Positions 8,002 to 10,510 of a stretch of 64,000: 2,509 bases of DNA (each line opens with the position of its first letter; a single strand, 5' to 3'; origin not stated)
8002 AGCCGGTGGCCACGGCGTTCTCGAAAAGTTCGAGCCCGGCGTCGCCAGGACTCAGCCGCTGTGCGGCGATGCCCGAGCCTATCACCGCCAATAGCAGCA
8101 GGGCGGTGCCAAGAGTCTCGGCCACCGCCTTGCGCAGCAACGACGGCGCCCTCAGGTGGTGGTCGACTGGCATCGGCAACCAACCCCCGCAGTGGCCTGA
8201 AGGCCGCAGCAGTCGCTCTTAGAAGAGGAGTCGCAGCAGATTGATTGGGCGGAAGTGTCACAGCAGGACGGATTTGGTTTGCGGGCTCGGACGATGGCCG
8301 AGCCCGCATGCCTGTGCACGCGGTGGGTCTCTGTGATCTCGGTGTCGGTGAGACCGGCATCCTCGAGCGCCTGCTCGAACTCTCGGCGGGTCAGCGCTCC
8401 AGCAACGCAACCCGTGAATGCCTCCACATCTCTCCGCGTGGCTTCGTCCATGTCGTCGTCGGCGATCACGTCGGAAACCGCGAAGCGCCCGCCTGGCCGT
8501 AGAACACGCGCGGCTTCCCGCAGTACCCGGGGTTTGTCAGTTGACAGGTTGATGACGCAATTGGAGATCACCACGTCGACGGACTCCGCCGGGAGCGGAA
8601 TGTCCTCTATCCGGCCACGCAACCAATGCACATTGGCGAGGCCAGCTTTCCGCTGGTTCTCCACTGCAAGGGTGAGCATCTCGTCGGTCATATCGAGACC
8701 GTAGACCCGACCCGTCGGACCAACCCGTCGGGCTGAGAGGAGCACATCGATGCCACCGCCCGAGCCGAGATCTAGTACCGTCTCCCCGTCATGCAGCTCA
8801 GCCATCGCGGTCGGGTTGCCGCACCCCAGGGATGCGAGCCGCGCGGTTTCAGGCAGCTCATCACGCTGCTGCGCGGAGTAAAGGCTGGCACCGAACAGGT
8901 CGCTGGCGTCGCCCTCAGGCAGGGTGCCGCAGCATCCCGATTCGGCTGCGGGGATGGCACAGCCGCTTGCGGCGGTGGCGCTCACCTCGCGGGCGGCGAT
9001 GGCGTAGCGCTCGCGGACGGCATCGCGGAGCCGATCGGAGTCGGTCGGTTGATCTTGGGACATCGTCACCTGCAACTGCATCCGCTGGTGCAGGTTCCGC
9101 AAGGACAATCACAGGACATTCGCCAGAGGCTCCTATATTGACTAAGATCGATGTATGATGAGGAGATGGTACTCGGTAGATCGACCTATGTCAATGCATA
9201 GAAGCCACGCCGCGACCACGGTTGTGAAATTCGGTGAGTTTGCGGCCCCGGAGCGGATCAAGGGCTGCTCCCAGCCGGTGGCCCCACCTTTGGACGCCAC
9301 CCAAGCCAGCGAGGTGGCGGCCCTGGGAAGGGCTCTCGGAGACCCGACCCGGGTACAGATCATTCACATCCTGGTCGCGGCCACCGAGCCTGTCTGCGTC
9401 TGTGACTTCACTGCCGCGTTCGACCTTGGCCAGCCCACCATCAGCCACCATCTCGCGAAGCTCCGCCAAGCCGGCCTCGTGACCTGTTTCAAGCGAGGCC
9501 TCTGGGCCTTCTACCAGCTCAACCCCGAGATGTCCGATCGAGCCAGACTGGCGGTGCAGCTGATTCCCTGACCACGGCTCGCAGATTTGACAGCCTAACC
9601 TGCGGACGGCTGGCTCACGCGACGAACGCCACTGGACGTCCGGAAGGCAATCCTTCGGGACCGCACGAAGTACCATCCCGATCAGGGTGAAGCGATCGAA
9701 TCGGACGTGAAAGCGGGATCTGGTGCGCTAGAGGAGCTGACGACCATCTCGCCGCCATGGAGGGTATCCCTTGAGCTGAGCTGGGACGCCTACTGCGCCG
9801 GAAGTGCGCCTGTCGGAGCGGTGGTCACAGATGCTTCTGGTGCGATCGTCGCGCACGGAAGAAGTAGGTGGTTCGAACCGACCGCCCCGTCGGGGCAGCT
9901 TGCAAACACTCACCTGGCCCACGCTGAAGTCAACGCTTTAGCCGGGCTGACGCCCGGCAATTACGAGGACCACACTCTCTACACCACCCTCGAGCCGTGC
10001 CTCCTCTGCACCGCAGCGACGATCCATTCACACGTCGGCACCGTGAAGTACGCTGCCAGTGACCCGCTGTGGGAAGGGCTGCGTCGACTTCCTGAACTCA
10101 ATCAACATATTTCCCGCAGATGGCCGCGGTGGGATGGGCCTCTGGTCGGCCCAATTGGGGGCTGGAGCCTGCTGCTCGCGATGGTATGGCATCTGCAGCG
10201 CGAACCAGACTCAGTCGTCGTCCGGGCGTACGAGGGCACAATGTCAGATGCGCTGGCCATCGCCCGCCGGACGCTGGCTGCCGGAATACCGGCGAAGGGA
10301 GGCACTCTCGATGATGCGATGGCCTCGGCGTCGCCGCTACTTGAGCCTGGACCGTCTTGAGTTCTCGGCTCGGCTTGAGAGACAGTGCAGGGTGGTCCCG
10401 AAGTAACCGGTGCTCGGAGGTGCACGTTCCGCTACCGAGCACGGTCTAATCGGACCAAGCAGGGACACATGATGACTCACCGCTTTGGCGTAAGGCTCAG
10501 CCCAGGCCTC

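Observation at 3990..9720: Arsenic island bracketed by divergent copies of the tmRNA-like element (serial integration at ssrA?)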

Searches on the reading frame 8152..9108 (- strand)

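Call 13: search_protein_families(library=pfam, proteins=[window:8152-9108:-])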
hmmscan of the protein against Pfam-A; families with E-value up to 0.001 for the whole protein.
window:8152-9108:- (318 aa): 15 families
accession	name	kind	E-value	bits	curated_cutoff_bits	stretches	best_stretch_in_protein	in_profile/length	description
PF13847.12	Methyltransf_31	-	3.2e-32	111.7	27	1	106-251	2-144/145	Methyltransferase domain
PF08241.18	Methyltransf_11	-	2.3e-22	79.9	21.2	1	112-210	1-94/95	Methyltransferase domain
PF13649.12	Methyltransf_25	-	1.2e-21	77.6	27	1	111-207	1-97/97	Methyltransferase domain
PF01209.24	Ubie_methyltran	-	3.4e-16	59.8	20.1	1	106-211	46-151/233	ubiE/COQ5 methyltransferase family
PF13489.12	Methyltransf_23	-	2.7e-13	50.4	27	1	103-257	18-163/164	Methyltransferase domain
PF08242.18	Methyltransf_12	-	3.3e-13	50.6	30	1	112-209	1-98/98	Methyltransferase domain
PF06325.19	PrmA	-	1.6e-06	28.2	22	1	106-218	160-265/296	Ribosomal protein L11 methyltransferase (PrmA)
PF05148.21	Methyltransf_8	-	4.9e-06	27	27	1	167-215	113-160/219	Hypothetical methyltransferase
PF01135.25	PCMT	-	5.2e-06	26.8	20.3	1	103-163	69-129/210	Protein-L-isoaspartate(D-aspartate) O-methyltransferase (PCMT)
PF20922.3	Anamorsin_N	-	9.6e-06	25.8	27.1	1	166-226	41-102/163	Anamorsin, N-terminal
PF01234.23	NNMT_PNMT_TEMT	-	1e-05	25.3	25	0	193-277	179-261/261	NNMT/PNMT/TEMT family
PF24675.1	NpmA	-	4.6e-05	23.2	60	1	108-259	24-181/214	16S rRNA (adenine(1408)-N(1))-methyltransferase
PF03141.22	Methyltransf_29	-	0.00014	21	23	1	169-228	174-234/506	Putative S-adenosyl-L-methionine-dependent methyltransferase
PF05175.20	MTS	-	0.00019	21.5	23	1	107-211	31-138/170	Methyltransferase small domain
PF01170.24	UPF0020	-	0.00039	20.6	22.3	1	133-183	77-128/197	RMKL-like, methyltransferase domain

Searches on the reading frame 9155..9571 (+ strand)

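Call 13: search_protein_families(library=pfam, proteins=[window:9155-9571:+])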
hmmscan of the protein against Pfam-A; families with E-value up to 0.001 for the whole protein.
window:9155-9571:+ (138 aa): 2 families
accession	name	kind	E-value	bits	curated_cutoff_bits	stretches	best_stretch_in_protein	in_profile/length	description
PF01022.26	HTH_5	-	3.2e-15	56.2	22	1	63-110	1-46/47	Bacterial regulatory protein, arsR family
PF12840.13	HTH_20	-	4e-08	33.6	27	1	61-110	1-49/51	Helix-turn-helix domain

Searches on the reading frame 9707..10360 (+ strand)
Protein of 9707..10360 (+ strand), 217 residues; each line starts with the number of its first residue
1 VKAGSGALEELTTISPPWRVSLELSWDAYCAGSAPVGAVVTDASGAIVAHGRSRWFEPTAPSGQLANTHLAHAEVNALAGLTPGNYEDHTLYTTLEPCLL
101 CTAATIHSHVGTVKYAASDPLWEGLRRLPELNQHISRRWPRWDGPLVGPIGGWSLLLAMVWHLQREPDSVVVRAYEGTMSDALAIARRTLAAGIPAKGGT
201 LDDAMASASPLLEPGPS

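Call 13: search_protein_families(library=pfam, proteins=[window:9707-10360:+])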
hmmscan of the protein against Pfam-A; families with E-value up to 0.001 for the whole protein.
window:9707-10360:+ (217 aa): 2 families
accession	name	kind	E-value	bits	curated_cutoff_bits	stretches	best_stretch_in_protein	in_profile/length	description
PF00383.29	dCMP_cyt_deam_1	-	4.5e-14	52.6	25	1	19-116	9-101/102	Cytidine and deoxycytidylate deaminase zinc-binding region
PF14437.12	MafB19-deam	-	2.6e-09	37.5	27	1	22-120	11-104/142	MafB19-like deaminase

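Call 64: search_protein_families(library=pfam, alignment_id=A4, max_evalue=0.0001)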
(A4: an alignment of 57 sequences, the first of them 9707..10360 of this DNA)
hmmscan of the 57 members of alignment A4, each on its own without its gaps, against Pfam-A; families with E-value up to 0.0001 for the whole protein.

A. member 1, window:9707-10360:+ (217 aa): 2 families
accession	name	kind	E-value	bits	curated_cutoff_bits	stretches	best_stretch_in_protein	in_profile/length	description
PF00383.29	dCMP_cyt_deam_1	-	4.5e-14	52.6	25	1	19-116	9-101/102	Cytidine and deoxycytidylate deaminase zinc-binding region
PF14437.12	MafB19-deam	-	2.6e-09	37.5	27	1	22-120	11-104/142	MafB19-like deaminase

B. families by the number of members that match (of 57 scanned): 60 families (the first 25 are shown)
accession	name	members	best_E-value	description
PF00892.27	EamA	2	1.2e-37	EamA-like transporter family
PF13649.12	Methyltransf_25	2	9.6e-23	Methyltransferase domain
PF08241.18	Methyltransf_11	2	3.7e-21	Methyltransferase domain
PF13847.12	Methyltransf_31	2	1.8e-16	Methyltransferase domain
PF08242.18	Methyltransf_12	2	4.4e-16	Methyltransferase domain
PF13489.12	Methyltransf_23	2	4.2e-12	Methyltransferase domain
PF00583.31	Acetyltransf_1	2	3.3e-11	Acetyltransferase (GNAT) family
PF02518.31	HATPase_c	2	5.5e-11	Histidine kinase-, DNA gyrase B-, and HSP90-like ATPase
PF13508.13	Acetyltransf_7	2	7.4e-11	Acetyltransferase (GNAT) domain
PF21850.2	DUF6909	1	1.3e-181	Family of unknown function (DUF6909)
PF11999.13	Ice_binding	1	5e-53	Ice-binding-like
PF00557.29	Peptidase_M24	1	2.1e-51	Metallopeptidase family M24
PF00296.26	Bac_luciferase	1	5.8e-47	Luciferase-like monooxygenase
PF00563.25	EAL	1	2.6e-46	EAL domain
PF04264.18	YceI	1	2.7e-41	YceI-like domain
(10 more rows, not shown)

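Call 66: find_encoding_contigs(protein=window:9707-10360:+, flank=6000, max_places=10)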
Protein window:9707-10360:+ (217 aa): 6 contigs read that carry it; 5 places shown.
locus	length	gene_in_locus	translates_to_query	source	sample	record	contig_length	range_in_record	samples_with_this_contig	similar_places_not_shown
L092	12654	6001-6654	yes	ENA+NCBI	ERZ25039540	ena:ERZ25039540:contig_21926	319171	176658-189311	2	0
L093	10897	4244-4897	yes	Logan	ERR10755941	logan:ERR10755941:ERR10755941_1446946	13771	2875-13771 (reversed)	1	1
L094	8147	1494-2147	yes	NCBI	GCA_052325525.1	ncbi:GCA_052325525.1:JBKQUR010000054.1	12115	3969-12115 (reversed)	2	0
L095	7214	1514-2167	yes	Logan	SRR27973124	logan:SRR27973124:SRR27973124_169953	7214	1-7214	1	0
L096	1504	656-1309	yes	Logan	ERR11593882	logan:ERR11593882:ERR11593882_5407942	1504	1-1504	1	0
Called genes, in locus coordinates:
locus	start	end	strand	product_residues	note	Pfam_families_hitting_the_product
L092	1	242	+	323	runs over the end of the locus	PF08240:ADH_N, PF00107:ADH_zinc_N, PF13602:ADH_zinc_N_2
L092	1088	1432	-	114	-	PF12680:SnoaL_2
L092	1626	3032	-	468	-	PF01266:DAO (faint), PF07992:Pyr_redox_2, PF13738:Pyr_redox_3 (faint), PF00070:Pyr_redox, PF02852:Pyr_redox_dim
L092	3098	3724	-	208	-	PF21234:Phosphatase-like_N, PF01451:LMWPc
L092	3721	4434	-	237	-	PF00230:MIP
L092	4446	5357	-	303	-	PF13489:Methyltransf_23, PF01135:PCMT (weak), PF01209:Ubie_methyltran, PF06325:PrmA (weak), PF13847:Methyltransf_31, PF08241:Methyltransf_11, PF08242:Methyltransf_12, PF13649:Methyltransf_25, +4 more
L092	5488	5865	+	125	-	PF01022:HTH_5, PF12840:HTH_20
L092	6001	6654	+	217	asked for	PF00383:dCMP_cyt_deam_1, PF14437:MafB19-deam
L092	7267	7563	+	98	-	-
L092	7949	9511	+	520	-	PF00149:Metallophos (faint)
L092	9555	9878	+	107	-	-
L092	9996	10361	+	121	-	PF05656:DUF805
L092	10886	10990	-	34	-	-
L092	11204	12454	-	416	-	PF02040:ArsB, PF03600:CitMHS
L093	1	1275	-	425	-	?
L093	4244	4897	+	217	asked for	PF00383:dCMP_cyt_deam_1, PF14437:MafB19-deam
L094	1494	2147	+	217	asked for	PF00383:dCMP_cyt_deam_1, PF14437:MafB19-deam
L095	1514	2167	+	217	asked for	PF00383:dCMP_cyt_deam_1, PF14437:MafB19-deam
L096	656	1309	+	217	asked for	PF00383:dCMP_cyt_deam_1, PF14437:MafB19-deam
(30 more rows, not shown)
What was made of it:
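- Tried and rejected: All contigs are the same (call 66).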
